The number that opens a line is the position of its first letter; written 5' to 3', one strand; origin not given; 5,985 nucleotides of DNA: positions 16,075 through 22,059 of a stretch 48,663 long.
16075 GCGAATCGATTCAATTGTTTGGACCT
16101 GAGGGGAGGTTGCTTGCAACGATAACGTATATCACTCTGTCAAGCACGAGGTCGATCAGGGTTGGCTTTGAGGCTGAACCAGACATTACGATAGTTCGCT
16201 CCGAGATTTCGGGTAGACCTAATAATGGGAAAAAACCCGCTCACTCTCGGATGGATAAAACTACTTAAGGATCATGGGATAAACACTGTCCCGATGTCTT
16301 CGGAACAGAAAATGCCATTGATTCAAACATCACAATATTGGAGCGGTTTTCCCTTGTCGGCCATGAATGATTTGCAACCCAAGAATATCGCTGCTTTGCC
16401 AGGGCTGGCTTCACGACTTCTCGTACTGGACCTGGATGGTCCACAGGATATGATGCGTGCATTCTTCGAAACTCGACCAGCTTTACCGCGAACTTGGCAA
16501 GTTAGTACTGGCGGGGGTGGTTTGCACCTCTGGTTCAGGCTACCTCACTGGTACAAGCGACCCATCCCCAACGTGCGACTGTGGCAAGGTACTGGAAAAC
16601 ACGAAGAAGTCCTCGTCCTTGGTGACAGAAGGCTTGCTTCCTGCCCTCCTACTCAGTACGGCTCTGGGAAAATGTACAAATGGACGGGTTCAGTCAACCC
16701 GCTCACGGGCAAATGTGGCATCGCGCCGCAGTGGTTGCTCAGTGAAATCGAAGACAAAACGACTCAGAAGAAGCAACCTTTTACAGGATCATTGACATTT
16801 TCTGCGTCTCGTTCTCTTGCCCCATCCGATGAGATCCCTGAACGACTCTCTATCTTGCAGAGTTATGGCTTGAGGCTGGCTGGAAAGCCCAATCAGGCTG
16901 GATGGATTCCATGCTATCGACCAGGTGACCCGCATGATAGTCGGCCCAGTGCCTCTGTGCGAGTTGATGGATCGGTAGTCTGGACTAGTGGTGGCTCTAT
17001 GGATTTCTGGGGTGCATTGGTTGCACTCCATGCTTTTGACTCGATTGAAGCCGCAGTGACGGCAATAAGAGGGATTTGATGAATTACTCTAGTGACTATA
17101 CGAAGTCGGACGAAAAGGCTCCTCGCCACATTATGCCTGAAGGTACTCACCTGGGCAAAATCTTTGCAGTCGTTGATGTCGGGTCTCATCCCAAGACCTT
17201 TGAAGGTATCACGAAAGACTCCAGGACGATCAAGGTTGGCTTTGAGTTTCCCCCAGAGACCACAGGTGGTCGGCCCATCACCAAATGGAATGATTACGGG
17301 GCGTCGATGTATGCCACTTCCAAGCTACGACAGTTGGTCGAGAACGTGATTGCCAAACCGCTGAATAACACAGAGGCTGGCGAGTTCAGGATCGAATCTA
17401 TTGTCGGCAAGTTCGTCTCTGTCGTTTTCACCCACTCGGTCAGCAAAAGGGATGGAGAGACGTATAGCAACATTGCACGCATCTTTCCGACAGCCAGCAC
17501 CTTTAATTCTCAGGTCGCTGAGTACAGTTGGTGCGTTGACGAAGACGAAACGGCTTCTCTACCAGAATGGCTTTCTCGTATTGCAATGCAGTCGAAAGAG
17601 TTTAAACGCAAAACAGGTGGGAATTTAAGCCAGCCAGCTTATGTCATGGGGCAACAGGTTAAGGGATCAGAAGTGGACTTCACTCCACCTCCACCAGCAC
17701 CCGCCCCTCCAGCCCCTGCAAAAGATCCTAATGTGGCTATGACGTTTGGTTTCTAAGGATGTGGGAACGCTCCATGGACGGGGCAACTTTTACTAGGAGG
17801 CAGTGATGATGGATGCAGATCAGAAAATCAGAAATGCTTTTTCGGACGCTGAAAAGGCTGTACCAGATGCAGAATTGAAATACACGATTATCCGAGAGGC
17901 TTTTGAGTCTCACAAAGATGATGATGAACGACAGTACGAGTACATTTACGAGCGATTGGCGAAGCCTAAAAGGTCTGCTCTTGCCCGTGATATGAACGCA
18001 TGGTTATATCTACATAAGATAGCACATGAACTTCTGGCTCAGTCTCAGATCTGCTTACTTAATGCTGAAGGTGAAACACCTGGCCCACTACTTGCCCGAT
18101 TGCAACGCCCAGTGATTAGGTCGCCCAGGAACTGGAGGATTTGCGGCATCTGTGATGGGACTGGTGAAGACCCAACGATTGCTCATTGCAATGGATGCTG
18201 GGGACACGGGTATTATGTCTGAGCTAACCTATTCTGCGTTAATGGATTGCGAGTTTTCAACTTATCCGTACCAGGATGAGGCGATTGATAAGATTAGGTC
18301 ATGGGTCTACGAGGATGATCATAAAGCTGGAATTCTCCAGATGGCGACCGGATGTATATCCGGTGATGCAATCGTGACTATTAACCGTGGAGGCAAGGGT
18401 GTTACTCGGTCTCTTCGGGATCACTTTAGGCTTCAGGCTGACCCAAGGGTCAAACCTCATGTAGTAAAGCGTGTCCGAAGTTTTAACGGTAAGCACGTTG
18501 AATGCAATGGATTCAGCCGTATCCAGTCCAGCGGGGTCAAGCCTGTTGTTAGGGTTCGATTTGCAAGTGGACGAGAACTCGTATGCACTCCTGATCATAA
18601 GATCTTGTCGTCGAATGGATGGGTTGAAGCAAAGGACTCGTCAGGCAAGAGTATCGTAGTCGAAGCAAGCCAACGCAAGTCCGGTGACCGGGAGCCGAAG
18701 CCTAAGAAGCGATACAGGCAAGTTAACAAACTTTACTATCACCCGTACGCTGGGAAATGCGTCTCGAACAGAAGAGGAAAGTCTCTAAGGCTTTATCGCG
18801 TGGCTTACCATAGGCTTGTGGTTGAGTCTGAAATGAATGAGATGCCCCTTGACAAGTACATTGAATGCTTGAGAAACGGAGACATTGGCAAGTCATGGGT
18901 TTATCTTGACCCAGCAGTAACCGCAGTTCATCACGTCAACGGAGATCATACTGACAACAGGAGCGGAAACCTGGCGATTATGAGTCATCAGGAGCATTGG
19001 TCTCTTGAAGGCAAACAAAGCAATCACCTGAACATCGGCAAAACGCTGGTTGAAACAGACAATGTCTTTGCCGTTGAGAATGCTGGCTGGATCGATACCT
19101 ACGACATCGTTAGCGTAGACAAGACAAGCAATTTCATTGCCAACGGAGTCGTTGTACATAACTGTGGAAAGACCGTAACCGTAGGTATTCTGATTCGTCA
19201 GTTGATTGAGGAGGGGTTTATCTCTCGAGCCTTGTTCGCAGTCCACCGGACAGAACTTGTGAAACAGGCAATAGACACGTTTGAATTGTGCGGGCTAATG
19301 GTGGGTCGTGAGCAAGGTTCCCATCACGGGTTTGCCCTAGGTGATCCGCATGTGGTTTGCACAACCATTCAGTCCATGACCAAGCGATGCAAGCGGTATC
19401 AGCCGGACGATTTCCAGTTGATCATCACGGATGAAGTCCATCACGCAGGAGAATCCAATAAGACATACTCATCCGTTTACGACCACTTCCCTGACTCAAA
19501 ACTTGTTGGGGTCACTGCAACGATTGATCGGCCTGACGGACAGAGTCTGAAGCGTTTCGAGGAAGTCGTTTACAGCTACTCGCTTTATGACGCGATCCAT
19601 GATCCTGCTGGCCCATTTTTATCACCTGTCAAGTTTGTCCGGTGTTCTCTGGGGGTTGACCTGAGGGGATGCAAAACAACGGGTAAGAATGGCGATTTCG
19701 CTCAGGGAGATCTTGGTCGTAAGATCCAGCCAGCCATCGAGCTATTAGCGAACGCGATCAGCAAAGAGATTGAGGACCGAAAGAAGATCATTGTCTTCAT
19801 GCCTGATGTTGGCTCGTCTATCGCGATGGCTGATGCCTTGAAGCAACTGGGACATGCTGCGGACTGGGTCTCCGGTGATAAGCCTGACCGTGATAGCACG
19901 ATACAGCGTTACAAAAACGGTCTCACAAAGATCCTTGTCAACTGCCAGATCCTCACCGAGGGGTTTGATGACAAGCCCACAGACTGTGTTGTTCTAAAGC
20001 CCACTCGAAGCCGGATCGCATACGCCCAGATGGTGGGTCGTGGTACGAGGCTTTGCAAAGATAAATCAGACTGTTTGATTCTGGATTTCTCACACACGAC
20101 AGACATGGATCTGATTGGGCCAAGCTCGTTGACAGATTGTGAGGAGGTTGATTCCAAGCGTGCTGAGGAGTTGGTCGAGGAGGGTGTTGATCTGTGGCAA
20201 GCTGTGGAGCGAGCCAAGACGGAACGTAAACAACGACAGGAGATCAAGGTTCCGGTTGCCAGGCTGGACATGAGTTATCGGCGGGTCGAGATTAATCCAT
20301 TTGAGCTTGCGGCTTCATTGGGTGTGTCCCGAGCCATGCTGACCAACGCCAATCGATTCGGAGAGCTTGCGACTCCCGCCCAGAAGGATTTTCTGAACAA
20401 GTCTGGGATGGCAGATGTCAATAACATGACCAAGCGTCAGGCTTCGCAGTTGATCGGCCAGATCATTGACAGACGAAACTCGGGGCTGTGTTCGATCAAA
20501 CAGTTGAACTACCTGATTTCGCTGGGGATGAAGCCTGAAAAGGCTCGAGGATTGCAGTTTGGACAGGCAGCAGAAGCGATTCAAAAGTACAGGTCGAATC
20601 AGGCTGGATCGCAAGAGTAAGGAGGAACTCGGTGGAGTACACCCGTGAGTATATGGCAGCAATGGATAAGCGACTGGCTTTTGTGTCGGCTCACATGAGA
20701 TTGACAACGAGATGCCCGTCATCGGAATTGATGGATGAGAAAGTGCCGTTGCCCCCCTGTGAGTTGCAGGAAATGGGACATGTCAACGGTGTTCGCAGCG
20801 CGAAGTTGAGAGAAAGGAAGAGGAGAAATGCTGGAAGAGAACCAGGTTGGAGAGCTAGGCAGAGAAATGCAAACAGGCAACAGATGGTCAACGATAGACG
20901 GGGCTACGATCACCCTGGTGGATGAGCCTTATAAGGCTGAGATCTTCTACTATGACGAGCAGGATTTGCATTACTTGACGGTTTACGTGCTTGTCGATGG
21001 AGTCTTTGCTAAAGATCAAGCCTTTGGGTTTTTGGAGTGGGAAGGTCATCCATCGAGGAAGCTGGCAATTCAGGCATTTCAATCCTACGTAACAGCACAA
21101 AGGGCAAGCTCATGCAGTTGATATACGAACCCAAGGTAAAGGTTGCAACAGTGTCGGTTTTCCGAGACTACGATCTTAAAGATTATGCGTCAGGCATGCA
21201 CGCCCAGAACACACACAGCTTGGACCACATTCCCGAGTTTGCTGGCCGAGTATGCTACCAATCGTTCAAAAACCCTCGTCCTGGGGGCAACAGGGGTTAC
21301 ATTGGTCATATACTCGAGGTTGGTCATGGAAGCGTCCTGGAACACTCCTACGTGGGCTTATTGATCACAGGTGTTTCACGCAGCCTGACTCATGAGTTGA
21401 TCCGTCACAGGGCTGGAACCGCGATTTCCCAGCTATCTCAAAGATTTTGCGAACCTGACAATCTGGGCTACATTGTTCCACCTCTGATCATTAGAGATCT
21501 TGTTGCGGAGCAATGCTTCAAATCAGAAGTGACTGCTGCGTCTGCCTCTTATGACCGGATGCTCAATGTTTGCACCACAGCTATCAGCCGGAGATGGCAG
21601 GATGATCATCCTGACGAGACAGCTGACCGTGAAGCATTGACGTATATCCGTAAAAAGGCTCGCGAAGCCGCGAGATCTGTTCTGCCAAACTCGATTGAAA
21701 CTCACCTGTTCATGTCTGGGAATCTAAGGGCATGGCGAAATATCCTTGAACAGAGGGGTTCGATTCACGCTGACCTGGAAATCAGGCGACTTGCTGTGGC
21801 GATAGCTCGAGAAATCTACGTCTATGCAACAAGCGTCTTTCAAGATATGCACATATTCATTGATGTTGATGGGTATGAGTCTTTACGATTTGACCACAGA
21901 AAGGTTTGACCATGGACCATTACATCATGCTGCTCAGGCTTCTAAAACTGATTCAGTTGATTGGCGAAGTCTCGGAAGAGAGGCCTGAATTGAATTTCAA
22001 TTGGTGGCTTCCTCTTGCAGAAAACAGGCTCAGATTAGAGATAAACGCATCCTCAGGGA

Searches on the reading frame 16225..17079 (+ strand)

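Call 16: search_protein_families(library=phrogs, proteins=[window:16225-17079:+], max_evalue=0.00001)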
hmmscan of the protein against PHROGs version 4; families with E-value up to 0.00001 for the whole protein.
window:16225-17079:+ (284 aa): 1 family
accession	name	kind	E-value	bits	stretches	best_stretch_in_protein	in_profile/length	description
phrog_906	-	DNA, RNA and nucleotide metabolism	4.7e-09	36.6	1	37-242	97-312/872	DNA polymerase/primase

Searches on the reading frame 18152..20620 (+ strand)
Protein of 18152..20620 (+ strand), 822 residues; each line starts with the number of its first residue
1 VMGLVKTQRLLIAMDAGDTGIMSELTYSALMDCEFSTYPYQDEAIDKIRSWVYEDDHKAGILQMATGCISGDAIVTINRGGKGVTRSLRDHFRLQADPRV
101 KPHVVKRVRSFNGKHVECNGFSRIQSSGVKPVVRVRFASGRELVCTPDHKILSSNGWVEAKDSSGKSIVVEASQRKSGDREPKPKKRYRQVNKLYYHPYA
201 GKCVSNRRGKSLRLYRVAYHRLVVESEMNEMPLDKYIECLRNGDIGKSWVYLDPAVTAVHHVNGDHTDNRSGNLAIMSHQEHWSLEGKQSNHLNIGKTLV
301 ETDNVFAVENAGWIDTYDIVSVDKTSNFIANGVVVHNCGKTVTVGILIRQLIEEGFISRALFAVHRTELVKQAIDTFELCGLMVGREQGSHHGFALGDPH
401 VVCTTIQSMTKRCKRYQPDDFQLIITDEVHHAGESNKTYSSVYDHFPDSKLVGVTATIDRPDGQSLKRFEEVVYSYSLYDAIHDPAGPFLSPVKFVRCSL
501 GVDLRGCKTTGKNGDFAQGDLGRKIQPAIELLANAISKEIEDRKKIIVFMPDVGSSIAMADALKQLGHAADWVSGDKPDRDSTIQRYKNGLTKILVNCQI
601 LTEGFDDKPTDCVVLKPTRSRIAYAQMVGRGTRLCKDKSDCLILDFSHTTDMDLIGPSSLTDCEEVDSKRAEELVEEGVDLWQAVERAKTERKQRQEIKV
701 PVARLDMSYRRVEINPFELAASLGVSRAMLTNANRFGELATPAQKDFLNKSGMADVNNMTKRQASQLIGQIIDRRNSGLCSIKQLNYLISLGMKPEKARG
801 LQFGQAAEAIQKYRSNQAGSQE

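Call 16: search_protein_families(library=phrogs, proteins=[window:18152-20620:+], max_evalue=0.00001)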
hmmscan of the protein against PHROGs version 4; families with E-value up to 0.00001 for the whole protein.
window:18152-20620:+ (822 aa): 6 families
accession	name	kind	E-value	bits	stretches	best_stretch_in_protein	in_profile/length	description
phrog_16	-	DNA, RNA and nucleotide metabolism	8.8e-62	210.5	1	338-668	301-624/986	DNA helicase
phrog_16694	-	unknown function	1.1e-17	64.3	2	573-667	597-697/1010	-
phrog_9690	-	DNA, RNA and nucleotide metabolism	2.8e-08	34.2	1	545-647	161-269/306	DNA helicase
phrog_16259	-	DNA, RNA and nucleotide metabolism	5.5e-08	33.4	0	338-435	143-238/330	DNA helicase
phrog_3830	-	unknown function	2.6e-06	26.9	0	331-484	292-465/1032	-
phrog_7545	-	DNA, RNA and nucleotide metabolism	3.7e-06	28.2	1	258-300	105-147/160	HNH endonuclease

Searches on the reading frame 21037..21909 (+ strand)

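Call 16: search_protein_families(library=phrogs, proteins=[window:21037-21909:+], max_evalue=0.00001)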
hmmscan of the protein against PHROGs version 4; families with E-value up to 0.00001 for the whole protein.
window:21037-21909:+ (290 aa): 3 families
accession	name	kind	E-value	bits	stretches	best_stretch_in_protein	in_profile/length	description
phrog_85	-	DNA, RNA and nucleotide metabolism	5.3e-49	168.5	1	41-276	381-585/866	thymidylate synthase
phrog_22708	-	DNA, RNA and nucleotide metabolism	7.8e-16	59.2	1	63-150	42-136/242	thymidylate synthase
phrog_10644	-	DNA, RNA and nucleotide metabolism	8.9e-10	39.9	1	206-260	89-142/160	thymidylate synthase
